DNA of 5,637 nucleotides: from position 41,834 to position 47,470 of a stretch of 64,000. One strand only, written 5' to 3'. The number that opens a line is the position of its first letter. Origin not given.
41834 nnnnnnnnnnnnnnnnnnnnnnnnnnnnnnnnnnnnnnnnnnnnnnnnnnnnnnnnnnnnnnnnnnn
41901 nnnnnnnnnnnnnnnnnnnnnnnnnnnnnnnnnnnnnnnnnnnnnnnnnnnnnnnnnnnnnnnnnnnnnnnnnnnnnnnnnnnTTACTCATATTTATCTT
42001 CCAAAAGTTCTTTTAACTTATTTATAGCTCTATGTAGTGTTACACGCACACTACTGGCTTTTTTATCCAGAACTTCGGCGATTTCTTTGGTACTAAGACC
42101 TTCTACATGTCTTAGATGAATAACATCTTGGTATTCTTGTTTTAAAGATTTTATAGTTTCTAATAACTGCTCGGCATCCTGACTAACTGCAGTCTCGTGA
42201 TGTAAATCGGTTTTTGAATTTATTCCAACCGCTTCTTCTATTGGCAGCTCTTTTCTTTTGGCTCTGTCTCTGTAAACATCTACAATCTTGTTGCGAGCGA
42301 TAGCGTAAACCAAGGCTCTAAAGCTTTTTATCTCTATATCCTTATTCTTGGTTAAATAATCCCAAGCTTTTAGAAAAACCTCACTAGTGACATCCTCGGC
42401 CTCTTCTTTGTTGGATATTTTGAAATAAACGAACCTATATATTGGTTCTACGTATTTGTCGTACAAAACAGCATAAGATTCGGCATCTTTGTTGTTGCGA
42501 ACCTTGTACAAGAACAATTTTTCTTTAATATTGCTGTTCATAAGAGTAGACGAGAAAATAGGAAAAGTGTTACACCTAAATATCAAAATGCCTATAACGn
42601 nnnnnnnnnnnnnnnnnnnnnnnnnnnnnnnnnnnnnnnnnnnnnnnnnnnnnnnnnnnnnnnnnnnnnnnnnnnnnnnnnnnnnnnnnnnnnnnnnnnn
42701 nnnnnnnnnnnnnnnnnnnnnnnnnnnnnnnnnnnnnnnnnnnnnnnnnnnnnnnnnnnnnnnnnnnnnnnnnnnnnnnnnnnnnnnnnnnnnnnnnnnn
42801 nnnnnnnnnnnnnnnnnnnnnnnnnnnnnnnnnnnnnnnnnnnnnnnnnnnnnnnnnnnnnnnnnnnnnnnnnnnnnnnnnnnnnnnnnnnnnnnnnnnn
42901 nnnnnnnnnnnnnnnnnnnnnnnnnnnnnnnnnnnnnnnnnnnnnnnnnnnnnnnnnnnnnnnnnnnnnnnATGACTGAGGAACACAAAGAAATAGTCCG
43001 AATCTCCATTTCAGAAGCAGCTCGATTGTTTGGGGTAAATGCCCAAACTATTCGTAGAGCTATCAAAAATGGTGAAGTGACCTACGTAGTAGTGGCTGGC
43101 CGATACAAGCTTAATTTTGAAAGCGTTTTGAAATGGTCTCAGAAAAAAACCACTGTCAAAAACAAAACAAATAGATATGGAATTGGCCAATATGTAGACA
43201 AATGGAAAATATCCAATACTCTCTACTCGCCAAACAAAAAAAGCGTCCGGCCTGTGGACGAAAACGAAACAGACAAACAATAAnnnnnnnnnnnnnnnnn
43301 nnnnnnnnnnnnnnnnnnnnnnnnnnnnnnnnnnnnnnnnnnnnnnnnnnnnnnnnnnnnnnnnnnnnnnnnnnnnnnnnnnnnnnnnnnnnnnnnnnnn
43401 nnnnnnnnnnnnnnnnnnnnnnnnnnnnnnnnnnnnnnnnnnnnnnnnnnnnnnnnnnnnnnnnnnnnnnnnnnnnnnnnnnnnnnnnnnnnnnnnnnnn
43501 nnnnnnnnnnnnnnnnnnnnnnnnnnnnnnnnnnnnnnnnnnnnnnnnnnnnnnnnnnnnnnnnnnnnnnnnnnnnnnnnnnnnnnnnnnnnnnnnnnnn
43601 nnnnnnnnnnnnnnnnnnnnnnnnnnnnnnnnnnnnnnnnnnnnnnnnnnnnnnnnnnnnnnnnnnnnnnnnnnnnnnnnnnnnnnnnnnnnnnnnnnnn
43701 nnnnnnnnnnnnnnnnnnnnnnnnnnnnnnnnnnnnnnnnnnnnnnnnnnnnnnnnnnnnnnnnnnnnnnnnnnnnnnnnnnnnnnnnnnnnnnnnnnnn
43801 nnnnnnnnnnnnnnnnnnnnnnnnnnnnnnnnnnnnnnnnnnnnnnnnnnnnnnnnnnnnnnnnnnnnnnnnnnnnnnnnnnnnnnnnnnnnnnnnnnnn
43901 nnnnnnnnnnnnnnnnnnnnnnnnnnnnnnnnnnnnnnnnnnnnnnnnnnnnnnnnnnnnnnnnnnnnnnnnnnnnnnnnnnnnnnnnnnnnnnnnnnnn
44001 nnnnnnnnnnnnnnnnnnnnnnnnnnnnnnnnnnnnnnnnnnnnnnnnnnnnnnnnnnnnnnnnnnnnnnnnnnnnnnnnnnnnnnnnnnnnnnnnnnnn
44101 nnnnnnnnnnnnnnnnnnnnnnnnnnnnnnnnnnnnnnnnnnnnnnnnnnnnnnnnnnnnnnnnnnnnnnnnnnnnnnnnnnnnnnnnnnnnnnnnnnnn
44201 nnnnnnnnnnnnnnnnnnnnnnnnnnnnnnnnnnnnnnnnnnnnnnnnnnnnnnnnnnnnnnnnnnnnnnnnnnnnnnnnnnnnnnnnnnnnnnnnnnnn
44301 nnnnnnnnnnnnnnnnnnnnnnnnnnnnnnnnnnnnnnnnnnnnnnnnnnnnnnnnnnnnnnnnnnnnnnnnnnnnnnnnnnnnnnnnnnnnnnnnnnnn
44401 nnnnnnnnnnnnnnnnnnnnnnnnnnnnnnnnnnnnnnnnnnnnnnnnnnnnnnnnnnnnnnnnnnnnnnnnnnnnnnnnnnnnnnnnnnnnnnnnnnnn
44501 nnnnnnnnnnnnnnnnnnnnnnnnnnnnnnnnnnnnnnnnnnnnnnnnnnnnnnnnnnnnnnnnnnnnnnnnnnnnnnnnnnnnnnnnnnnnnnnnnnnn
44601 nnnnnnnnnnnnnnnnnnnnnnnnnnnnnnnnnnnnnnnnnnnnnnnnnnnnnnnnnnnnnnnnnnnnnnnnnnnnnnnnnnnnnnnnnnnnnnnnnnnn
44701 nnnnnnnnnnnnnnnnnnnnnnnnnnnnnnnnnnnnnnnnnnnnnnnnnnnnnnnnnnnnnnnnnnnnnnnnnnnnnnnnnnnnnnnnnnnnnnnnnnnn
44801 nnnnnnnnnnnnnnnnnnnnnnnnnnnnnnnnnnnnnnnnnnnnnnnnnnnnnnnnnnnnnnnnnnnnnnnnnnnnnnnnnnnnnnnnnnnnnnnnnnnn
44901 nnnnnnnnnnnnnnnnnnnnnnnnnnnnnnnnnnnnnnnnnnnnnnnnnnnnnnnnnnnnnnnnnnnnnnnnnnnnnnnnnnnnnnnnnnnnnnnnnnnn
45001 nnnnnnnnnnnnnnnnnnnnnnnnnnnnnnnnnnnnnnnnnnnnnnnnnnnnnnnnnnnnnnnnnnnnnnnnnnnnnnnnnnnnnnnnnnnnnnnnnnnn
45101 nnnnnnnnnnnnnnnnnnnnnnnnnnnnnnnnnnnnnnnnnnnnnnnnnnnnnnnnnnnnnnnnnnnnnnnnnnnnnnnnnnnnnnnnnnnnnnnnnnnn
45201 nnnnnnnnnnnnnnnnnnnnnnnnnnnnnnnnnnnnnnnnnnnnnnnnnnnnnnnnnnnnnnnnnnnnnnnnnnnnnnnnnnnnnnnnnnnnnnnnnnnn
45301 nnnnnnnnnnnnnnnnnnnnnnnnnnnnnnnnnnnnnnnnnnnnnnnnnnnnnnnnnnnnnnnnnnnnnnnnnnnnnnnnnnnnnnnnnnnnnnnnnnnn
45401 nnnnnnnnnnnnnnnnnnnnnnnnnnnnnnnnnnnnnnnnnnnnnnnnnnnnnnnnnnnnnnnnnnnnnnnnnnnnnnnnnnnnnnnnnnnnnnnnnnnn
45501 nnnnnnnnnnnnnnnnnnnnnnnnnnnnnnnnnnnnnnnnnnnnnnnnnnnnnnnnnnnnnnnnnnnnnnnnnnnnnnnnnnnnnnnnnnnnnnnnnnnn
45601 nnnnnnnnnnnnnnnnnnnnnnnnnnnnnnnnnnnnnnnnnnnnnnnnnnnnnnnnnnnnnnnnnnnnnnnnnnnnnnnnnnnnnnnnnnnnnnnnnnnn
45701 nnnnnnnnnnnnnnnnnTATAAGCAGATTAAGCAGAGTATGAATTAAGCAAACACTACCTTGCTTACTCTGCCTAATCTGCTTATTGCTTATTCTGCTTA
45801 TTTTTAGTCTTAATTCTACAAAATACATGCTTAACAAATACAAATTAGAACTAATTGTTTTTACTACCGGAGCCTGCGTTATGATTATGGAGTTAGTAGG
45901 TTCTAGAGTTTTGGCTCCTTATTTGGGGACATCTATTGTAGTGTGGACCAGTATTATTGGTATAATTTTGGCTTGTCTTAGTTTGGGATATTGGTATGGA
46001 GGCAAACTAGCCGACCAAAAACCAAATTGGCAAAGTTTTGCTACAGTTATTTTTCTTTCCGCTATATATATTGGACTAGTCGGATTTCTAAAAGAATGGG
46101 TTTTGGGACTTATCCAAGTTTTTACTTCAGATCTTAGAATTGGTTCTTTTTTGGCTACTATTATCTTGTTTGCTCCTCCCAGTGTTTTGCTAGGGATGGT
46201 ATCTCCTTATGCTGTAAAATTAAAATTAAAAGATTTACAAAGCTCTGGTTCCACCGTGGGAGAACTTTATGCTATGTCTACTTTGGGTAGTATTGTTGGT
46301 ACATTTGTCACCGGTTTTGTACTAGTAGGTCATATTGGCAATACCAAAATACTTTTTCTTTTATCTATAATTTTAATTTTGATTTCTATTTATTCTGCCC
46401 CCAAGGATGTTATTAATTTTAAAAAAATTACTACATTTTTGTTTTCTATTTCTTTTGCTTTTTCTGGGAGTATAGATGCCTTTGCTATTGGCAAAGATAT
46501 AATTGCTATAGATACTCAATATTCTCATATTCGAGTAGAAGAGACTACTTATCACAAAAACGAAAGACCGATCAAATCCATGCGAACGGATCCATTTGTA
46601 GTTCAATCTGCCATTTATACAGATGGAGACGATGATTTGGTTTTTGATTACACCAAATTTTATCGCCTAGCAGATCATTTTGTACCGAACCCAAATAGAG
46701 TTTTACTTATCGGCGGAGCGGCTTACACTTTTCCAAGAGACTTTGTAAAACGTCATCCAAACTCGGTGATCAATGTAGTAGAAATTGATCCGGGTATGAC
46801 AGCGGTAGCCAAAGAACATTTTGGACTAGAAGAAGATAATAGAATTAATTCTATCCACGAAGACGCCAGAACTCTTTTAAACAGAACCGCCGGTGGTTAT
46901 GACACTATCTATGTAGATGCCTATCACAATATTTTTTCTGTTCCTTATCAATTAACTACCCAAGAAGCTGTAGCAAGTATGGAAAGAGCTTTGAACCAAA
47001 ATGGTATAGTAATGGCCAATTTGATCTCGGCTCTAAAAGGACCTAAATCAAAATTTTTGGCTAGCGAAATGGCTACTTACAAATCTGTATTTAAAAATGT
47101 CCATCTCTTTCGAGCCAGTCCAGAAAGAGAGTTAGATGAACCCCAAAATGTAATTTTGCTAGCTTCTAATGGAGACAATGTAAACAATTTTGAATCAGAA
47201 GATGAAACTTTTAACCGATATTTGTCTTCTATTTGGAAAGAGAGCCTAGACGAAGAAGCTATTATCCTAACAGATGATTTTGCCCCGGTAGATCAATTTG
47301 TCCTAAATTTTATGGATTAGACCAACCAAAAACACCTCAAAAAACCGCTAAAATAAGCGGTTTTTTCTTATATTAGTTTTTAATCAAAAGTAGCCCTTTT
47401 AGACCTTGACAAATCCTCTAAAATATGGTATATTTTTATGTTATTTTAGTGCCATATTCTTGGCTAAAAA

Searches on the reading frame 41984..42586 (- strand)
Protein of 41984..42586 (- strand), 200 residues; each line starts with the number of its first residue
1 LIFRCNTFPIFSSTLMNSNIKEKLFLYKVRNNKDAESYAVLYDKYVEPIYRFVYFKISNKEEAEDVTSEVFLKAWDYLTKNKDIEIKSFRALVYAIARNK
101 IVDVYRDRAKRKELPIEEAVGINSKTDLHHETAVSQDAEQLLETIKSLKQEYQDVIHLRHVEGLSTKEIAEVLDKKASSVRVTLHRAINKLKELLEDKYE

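Call 9: search_protein_families(library=pfam, proteins=[window:41984-42586:-], max_evalue=0.01)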
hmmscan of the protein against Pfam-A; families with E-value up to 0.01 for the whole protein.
window:41984-42586:- (200 aa): 5 families
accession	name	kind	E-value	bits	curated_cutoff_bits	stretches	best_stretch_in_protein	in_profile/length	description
PF08281.18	Sigma70_r4_2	-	1.4e-13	50.6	25.7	1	139-191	2-54/54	Sigma-70, region 4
PF04542.20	Sigma70_r2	-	3.7e-11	43.1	24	1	41-110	1-70/71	Sigma-70 region 2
PF04545.22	Sigma70_r4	-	2.4e-09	37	24.1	1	145-193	2-50/50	Sigma-70, region 4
PF07638.17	Sigma70_ECF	-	7.5e-06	26.4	21.1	1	33-193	14-181/185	ECF sigma factor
PF13384.12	HTH_23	-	0.0057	16.9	24.6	0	158-186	13-40/50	Homeodomain-like domain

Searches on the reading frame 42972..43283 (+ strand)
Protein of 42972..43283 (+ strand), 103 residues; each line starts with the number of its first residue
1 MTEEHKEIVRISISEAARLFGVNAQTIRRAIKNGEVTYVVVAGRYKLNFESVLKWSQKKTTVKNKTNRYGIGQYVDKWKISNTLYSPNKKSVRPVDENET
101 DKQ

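Call 45: search_protein_families(library=pfam, proteins=[window:42972-43283:+], max_evalue=0.01)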
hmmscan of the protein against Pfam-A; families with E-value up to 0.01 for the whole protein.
window:42972-43283:+ (103 aa): 7 families
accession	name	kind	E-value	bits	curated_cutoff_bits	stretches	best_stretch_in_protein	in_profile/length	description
PF12728.13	HTH_17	-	2.1e-06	28.3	27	1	12-57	3-48/51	Helix-turn-helix domain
PF13518.12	HTH_28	-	3.5e-05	24.2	25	1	12-32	14-34/52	Helix-turn-helix domain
PF05225.22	HTH_psq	-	0.00026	21.1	20.4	1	11-34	17-39/45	helix-turn-helix, Psq domain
PF00376.29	MerR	-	0.00048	20.3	28.2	1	12-29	1-18/38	MerR family regulatory protein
PF13384.12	HTH_23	-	0.0016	18.7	24.6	1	10-33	17-40/50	Homeodomain-like domain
PF07453.19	NUMOD1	-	0.0031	18.1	22.8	1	12-31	18-37/37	NUMOD1 domain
PF13542.12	HTH_Tnp_ISL3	-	0.0043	16.9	27.4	1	12-32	28-48/51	Helix-turn-helix domain of transposase family ISL3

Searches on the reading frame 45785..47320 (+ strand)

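Call 9: search_protein_families(library=pfam, proteins=[window:45785-47320:+], max_evalue=0.01)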
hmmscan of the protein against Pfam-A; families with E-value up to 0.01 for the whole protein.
window:45785-47320:+ (511 aa): 2 families
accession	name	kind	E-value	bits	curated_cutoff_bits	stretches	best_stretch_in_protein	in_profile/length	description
PF01564.23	Spermine_synth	-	4e-09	36.7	22.9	1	297-412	13-131/186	Spermine/spermidine synthase domain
PF02659.21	Mntp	-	0.0053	17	24.4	1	150-237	6-94/152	Putative manganese efflux pump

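Call 54: search_protein_families(library=pfam, proteins=[window:45785-47320:+], max_evalue=1)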
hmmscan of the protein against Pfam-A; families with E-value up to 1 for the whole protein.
window:45785-47320:+ (511 aa): 6 families
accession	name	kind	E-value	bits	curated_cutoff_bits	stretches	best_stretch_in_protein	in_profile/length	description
PF01564.23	Spermine_synth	-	4e-09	36.7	22.9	1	297-412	13-131/186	Spermine/spermidine synthase domain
PF02659.21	Mntp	-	0.0053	17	24.4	1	150-237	6-94/152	Putative manganese efflux pump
PF13649.12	Methyltransf_25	-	0.012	16.7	27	1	318-407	13-97/97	Methyltransferase domain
PF08242.18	Methyltransf_12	-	0.023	15.9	30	1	317-408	11-97/98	Methyltransferase domain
PF13578.12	Methyltransf_24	-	0.035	15.4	26.3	1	316-410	13-101/105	Methyltransferase domain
PF08241.18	Methyltransf_11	-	0.11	13.5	21.2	1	328-410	20-94/95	Methyltransferase domain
